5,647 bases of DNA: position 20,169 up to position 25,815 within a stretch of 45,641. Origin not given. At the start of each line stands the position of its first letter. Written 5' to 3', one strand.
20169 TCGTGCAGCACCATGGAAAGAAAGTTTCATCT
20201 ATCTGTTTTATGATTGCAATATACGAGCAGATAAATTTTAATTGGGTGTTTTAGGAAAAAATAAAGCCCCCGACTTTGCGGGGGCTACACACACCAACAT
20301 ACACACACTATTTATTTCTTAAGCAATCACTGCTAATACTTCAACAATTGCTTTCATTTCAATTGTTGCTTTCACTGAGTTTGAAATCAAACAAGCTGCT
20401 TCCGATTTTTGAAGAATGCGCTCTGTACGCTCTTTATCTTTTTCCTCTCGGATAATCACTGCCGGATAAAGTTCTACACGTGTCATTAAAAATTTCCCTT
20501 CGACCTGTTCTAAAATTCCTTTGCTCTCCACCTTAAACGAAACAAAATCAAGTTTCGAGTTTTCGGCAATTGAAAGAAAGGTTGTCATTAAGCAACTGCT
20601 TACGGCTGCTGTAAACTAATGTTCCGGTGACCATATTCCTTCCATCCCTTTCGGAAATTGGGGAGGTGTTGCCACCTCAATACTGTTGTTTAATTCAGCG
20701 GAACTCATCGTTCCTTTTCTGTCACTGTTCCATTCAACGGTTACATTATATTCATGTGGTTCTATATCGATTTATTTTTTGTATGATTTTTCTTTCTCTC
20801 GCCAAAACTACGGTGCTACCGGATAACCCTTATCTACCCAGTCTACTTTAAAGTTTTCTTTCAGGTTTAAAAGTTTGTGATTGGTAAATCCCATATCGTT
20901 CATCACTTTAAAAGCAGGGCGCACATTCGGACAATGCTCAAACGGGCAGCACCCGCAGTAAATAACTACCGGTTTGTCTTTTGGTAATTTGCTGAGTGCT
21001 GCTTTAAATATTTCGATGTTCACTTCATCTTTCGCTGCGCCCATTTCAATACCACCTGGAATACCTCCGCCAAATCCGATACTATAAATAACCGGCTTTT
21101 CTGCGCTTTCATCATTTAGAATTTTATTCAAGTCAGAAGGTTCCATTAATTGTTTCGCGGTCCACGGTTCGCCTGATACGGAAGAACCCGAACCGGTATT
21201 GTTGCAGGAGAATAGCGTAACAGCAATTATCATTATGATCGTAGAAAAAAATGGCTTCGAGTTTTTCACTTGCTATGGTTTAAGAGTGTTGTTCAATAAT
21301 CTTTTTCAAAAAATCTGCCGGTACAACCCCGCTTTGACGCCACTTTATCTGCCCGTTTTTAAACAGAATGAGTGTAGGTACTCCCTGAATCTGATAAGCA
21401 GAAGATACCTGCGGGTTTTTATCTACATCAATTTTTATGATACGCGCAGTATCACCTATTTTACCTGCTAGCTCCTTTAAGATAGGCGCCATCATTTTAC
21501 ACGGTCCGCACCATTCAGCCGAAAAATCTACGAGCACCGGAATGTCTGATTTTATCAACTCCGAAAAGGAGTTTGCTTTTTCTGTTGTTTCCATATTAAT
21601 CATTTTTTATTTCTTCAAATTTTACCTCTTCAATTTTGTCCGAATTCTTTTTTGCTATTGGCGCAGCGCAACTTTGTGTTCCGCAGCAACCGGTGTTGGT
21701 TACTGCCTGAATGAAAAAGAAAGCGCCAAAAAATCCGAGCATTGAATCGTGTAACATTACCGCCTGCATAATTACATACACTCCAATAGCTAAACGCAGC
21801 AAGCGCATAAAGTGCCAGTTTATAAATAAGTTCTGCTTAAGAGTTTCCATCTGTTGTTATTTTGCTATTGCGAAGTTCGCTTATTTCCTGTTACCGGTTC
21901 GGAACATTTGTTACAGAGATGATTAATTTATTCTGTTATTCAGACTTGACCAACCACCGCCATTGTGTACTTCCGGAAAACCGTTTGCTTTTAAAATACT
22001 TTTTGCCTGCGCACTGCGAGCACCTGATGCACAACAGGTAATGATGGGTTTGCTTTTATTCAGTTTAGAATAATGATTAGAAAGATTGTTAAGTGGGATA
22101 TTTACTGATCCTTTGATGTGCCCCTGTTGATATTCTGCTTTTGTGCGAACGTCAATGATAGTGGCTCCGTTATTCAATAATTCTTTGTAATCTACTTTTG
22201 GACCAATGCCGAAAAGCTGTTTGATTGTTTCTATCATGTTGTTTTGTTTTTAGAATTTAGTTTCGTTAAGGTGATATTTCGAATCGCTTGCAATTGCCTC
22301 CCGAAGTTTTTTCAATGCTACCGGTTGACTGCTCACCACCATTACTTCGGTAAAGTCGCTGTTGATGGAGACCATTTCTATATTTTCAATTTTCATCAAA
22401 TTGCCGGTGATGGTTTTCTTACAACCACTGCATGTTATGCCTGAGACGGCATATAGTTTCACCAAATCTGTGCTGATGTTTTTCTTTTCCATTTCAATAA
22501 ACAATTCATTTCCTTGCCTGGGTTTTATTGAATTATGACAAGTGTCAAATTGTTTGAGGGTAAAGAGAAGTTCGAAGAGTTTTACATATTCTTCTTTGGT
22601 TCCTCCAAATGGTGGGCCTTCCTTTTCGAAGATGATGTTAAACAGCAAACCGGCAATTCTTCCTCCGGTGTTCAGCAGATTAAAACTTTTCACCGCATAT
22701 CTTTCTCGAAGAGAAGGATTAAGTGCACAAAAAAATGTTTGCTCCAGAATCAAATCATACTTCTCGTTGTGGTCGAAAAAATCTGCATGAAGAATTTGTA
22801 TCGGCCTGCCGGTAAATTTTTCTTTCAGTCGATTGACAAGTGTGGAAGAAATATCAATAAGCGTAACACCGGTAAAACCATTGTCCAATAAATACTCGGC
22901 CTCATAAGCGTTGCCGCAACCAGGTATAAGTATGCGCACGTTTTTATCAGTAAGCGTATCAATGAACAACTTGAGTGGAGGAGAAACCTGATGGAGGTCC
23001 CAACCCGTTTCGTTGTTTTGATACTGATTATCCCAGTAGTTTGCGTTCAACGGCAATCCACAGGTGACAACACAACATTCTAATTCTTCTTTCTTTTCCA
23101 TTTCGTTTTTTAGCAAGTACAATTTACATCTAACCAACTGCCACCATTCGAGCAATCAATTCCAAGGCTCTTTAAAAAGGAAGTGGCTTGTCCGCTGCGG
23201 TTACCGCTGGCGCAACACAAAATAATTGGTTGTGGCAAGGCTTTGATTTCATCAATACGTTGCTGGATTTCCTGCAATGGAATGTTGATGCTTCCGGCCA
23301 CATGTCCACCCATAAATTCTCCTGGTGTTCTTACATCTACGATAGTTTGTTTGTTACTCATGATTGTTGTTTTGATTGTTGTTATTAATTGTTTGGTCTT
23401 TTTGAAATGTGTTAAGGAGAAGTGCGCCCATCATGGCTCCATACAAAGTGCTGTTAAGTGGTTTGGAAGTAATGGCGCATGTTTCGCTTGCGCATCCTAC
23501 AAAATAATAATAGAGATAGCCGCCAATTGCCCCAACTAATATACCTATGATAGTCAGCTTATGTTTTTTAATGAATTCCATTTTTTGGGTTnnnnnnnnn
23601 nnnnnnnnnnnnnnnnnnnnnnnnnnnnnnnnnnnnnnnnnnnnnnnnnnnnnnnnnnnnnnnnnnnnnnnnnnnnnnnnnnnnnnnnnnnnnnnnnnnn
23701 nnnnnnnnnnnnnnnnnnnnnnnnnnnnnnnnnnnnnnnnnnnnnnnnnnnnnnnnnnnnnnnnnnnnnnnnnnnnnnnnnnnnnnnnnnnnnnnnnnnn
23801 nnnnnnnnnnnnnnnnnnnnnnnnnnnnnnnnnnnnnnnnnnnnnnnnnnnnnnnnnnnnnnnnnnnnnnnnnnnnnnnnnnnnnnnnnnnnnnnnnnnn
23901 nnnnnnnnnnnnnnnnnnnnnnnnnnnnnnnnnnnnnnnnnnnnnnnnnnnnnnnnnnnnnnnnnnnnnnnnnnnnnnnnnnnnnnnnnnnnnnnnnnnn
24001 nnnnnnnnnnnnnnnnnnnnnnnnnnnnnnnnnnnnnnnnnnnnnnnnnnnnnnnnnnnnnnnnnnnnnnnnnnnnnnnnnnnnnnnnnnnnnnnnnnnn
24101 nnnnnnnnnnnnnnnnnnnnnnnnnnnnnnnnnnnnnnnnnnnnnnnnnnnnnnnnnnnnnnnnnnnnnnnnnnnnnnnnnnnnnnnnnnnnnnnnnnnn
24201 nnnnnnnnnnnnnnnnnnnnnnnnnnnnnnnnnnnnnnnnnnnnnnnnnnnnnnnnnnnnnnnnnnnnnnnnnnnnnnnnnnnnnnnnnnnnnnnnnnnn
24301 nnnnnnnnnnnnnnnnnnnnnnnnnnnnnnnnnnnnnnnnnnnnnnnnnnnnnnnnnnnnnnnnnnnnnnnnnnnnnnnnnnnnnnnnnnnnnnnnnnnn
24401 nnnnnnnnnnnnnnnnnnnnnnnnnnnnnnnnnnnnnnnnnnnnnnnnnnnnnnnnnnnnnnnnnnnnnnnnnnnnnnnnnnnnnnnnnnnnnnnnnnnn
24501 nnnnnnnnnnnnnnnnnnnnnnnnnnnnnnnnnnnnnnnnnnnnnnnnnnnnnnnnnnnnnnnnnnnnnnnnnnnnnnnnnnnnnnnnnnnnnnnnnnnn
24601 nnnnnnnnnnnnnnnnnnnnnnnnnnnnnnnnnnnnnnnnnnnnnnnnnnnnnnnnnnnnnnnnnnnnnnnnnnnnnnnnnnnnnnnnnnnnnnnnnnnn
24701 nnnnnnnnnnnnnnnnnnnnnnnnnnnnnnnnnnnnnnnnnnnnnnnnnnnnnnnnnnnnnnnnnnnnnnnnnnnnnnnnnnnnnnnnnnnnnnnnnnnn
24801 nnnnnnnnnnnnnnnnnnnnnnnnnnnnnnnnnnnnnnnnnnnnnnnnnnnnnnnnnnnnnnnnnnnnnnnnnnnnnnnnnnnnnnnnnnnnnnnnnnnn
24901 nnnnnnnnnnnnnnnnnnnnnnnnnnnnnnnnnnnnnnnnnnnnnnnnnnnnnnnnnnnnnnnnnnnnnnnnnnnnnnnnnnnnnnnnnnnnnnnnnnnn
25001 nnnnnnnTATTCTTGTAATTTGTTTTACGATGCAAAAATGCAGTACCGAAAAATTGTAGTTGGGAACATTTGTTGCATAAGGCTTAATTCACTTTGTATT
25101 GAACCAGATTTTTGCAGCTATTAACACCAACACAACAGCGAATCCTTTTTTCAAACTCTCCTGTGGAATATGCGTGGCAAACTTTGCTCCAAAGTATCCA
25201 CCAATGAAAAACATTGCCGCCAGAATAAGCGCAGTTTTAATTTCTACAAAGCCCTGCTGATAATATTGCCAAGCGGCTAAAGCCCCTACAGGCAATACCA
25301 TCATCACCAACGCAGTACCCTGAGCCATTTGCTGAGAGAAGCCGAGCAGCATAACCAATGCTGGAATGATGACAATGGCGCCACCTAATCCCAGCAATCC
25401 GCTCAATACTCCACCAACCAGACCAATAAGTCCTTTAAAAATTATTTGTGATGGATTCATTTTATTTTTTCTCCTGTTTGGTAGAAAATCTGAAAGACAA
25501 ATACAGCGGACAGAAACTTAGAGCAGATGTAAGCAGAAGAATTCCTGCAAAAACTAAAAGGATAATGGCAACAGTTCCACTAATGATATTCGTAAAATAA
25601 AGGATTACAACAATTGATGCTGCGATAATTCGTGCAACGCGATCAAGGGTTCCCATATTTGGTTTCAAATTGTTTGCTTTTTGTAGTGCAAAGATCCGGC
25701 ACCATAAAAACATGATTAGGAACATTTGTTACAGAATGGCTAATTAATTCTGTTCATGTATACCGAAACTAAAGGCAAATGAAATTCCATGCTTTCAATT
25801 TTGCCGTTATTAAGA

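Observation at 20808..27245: Sulfur-trafficking island of four transcription units, each preceded by the same GTAAC-N4-GTTCC box exactly 22 nt from its -7 element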

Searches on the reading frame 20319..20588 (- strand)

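Call 7: search_protein_families(library=pfam, proteins=[window:20319-20588:-], max_evalue=0.01)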
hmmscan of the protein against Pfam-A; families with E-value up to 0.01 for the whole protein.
window:20319-20588:- (89 aa): 1 family
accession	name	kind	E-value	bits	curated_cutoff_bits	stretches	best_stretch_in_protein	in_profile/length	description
PF02566.24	OsmC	-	2e-07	31.8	27.5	1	1-79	21-98/100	OsmC-like protein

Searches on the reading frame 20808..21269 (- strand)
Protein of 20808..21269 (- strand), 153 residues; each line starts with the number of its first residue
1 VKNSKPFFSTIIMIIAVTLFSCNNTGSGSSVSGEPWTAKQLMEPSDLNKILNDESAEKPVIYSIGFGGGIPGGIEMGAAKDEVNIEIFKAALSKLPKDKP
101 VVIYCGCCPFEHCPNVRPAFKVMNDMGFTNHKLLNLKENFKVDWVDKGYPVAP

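Call 7: search_protein_families(library=pfam, proteins=[window:20808-21269:-], max_evalue=0.01)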
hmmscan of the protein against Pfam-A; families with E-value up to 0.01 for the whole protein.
window:20808-21269:- (153 aa): 0 families

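Call 17: search_protein_families(library=ncbifam, proteins=[window:20808-21269:-], max_evalue=0.001)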
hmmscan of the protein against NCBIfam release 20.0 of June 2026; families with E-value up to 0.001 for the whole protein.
window:20808-21269:- (153 aa): 1 family
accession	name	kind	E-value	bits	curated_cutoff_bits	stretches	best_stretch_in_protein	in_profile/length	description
NF041203.1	rhodanese_LYCAU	equivalog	9e-05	22.1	115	1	87-152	65-124/126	rhodanese-related (seleno)protein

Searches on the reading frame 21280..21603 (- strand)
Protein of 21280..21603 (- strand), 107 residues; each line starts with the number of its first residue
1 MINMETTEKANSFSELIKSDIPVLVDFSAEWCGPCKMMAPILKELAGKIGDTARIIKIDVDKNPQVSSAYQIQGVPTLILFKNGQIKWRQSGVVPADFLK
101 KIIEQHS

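Call 7: search_protein_families(library=pfam, proteins=[window:21280-21603:-], max_evalue=0.01)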
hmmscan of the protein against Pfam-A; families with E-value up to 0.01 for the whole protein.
window:21280-21603:- (107 aa): 11 families
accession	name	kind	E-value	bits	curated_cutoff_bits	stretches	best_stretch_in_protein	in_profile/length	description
PF00085.26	Thioredoxin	-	3.9e-29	101.1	23.5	1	8-104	6-102/103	Thioredoxin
PF13098.12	Thioredoxin_2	-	1.6e-09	38.5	27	1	22-102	7-103/104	Thioredoxin-like domain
PF13905.12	Thioredoxin_8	-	2.4e-07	31.4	27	1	22-66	3-49/94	Thioredoxin-like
PF13728.12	TraF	-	1.3e-05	25.6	23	1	24-87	133-205/224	F plasmid transfer operon protein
PF13899.12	Thioredoxin_7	-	3.1e-05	24.4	27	1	14-81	11-81/83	Thioredoxin-like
PF13192.12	Thioredoxin_3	-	0.00035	21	24.8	1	28-103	7-75/76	Thioredoxin domain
PF14595.12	Thioredoxin_9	-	0.00037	20.8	25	1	6-84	28-107/129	Thioredoxin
PF00578.27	AhpC-TSA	-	0.0004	20.8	26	1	12-80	19-87/124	AhpC/TSA family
PF05768.20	Glrx-like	-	0.0016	19.2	26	1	27-82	5-57/77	Glutaredoxin-like domain (DUF836)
PF04756.19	OST3_OST6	-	0.0034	17.3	27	1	22-83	32-104/294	OST3 / OST6 family, transporter family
PF02966.22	DIM1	-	0.0044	17.2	27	1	23-85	23-86/133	Mitosis protein DIM1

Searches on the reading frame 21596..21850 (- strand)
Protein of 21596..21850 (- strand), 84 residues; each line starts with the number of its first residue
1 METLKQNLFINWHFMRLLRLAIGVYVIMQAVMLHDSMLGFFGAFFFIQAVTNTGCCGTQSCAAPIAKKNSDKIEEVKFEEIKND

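Call 7: search_protein_families(library=pfam, proteins=[window:21596-21850:-], max_evalue=0.01)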
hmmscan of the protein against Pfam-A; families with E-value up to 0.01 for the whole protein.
window:21596-21850:- (84 aa): 1 family
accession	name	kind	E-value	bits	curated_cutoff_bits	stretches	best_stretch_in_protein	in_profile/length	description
PF11127.14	YgaP-like_TM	-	0.0029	18.2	25.3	1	16-53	10-51/66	Inner membrane protein YgaP-like, transmembrane domain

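Call 17: search_protein_families(library=ncbifam, proteins=[window:21596-21850:-], max_evalue=0.001)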
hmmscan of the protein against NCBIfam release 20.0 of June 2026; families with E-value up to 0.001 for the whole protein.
window:21596-21850:- (84 aa): 0 families

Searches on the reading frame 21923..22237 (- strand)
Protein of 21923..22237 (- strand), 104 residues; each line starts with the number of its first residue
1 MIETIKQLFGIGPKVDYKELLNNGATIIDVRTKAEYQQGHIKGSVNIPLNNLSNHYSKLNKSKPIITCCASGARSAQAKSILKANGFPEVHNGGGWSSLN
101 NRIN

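Call 6: search_protein_families(library=pfam, proteins=[window:21923-22237:-], max_evalue=0.01)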
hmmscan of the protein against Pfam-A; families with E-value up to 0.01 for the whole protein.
window:21923-22237:- (104 aa): 1 family
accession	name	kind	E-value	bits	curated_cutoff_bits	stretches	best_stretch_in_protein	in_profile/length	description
PF00581.25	Rhodanese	-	1.3e-20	74.1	22.2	1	16-97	4-97/102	Rhodanese-like domain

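Call 65: search_solved_structures(query=window:21923-22237:-, max_evalue=0.000001, show_alignments=0)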
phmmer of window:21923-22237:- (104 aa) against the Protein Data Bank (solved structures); distinct sequences matched with E-value up to 0.000001: 17.
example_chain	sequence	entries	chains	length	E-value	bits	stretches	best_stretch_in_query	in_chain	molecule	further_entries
3tp9_A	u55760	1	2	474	1e-11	48.3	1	19-96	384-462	BETA-LACTAMASE and RHODANESE DOMAIN PROTEIN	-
3r2u_A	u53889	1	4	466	5.9e-11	45.9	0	18-92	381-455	Metallo-beta-lactamase family protein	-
2jtq_A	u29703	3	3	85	9.6e-11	45.2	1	28-97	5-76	Phage shock protein E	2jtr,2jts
8a56_A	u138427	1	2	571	5.3e-10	42.8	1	10-91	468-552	Coenzyme A-persulfide reductase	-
1yt8_A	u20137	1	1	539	1.4e-09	41.5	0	25-60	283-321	thiosulfate sulfurtransferase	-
3foj_A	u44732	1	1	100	3.3e-09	40.3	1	20-98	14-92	uncharacterized protein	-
3iwh_A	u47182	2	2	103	4.3e-09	39.9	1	20-97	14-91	Rhodanese-like domain protein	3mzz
6mxv_A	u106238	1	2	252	6.9e-09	39.3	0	25-92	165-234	Rhodanese-like family protein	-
3icr_A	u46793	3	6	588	7.5e-09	39.2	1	19-96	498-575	Coenzyme A-Disulfide Reductase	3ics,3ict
3hix_A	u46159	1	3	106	5.2e-08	36.4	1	25-92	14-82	Alr3790 protein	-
3k9r_A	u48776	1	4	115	6.2e-08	36.2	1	25-92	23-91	Alr3790 protein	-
2kl3_A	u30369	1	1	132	8.9e-08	35.7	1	25-92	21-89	Alr3790 protein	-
3ilm_A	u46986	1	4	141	9.4e-08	35.6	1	25-92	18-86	Alr3790 protein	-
5ve3_B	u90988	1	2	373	2.3e-07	34.4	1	24-95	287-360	BpPRF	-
4ocg_A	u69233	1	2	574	4.3e-07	33.5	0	20-96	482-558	FAD-dependent pyridine nucleotide-disulphide oxidoreductase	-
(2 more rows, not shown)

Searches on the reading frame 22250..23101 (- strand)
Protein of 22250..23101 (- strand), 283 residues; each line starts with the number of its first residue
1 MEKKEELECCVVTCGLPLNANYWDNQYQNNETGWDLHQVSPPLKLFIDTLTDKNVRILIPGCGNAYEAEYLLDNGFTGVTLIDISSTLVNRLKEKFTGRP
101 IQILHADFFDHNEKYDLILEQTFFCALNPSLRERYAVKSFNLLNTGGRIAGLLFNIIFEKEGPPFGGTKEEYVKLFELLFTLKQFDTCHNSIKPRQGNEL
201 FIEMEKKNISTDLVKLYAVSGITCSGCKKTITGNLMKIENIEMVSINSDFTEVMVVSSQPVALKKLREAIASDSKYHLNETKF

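Call 6: search_protein_families(library=pfam, proteins=[window:22250-23101:-], max_evalue=0.01)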
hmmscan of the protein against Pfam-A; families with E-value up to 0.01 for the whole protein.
window:22250-23101:- (283 aa): 6 families
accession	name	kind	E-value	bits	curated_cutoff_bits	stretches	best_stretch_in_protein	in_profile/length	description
PF05724.17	TPMT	-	7.2e-27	94.9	26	1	19-194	2-196/218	Thiopurine S-methyltransferase (TPMT)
PF00403.32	HMA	-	5.2e-08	33.6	24.8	1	217-276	2-61/62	Heavy-metal-associated domain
PF13649.12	Methyltransf_25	-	1.6e-06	29.2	27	1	58-147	2-97/97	Methyltransferase domain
PF08241.18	Methyltransf_11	-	1.6e-06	29.1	21.2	1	60-149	3-93/95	Methyltransferase domain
PF08242.18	Methyltransf_12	-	2.4e-05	25.4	30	1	61-149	4-98/98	Methyltransferase domain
PF00398.26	RrnaAD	-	0.0074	15.9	24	0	64-118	41-95/263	Ribosomal RNA adenine dimethylase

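Call 17: search_protein_families(library=ncbifam, proteins=[window:22250-23101:-], max_evalue=0.001)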
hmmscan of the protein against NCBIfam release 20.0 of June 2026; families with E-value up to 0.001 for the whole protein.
window:22250-23101:- (283 aa): 5 families
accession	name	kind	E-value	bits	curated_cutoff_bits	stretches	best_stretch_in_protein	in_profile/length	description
TIGR03840.1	TMPT_Se_Te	equivalog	1.5e-13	50.8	223.2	1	21-189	1-189/213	thiopurine S-methyltransferase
NF009732.0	PRK13255.1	equivalog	4.4e-11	42.7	213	1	20-186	3-189/218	thiopurine S-methyltransferase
NF033795.1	chaper_CopZ_Bs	exception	2.4e-06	27.6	91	1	218-271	5-59/66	copper chaperone CopZ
NF009733.0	PRK13256.1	equivalog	0.00039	20.2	429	0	19-178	8-188/226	thiopurine S-methyltransferase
NF033556.1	MerTP_fusion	equivalog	0.00054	19.6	180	1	202-271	112-179/186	mercuric transport protein MerTP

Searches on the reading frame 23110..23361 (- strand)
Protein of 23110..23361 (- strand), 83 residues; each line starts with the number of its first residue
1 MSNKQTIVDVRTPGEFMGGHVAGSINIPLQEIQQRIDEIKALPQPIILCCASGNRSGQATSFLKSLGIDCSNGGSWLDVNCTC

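Call 6: search_protein_families(library=pfam, proteins=[window:23110-23361:-], max_evalue=0.01)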
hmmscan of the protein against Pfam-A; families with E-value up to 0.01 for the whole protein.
window:23110-23361:- (83 aa): 1 family
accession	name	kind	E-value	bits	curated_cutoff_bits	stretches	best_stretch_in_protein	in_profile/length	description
PF00581.25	Rhodanese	-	1.3e-13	51.7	22.2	1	4-68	13-87/102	Rhodanese-like domain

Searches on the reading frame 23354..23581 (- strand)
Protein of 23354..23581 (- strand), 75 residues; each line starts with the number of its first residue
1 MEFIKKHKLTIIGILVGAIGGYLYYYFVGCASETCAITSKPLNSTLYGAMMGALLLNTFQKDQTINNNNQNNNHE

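Call 6: search_protein_families(library=pfam, proteins=[window:23354-23581:-], max_evalue=0.01)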
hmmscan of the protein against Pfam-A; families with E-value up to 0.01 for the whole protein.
window:23354-23581:- (75 aa): 1 family
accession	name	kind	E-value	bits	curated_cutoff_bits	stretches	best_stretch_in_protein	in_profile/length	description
PF19628.4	DUF6132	-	2.1e-08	34.1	23.2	1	12-56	10-54/60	Family of unknown function (DUF6132)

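Call 17: search_protein_families(library=ncbifam, proteins=[window:23354-23581:-], max_evalue=0.001)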
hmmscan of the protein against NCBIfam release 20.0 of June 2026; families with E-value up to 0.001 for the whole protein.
window:23354-23581:- (75 aa): 0 families

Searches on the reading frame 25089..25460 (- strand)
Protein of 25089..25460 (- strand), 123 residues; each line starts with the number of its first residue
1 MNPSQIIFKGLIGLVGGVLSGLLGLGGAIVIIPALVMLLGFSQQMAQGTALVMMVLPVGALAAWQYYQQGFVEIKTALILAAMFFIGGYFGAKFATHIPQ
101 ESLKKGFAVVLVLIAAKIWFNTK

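Call 6: search_protein_families(library=pfam, proteins=[window:25089-25460:-], max_evalue=0.01)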
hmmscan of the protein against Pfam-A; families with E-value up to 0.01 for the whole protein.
window:25089-25460:- (123 aa): 1 family
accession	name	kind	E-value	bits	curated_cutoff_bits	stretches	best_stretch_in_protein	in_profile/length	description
PF01925.25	TauE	-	2.2e-22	80.3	32.6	1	6-117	126-236/237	Sulfite exporter TauE/SafE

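Call 17: search_protein_families(library=ncbifam, proteins=[window:25089-25460:-], max_evalue=0.001)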
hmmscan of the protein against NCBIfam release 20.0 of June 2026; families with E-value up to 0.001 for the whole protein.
window:25089-25460:- (123 aa): 1 family
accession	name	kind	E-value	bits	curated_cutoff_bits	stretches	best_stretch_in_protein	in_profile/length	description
NF040961.1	MamO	equivalog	1.8e-10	39.8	800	1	9-118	531-647/648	magnetosome protein MamO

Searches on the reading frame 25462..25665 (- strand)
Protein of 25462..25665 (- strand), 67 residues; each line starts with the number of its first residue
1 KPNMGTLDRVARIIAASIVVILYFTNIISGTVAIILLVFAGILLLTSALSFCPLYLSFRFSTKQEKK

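Call 6: search_protein_families(library=pfam, proteins=[window:25462-25665:-], max_evalue=0.01)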
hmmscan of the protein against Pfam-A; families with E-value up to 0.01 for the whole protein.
window:25462-25665:- (67 aa): 1 family
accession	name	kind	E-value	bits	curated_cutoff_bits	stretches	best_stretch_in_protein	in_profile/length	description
PF11127.14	YgaP-like_TM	-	7.2e-19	68.1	25.3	1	1-65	2-65/66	Inner membrane protein YgaP-like, transmembrane domain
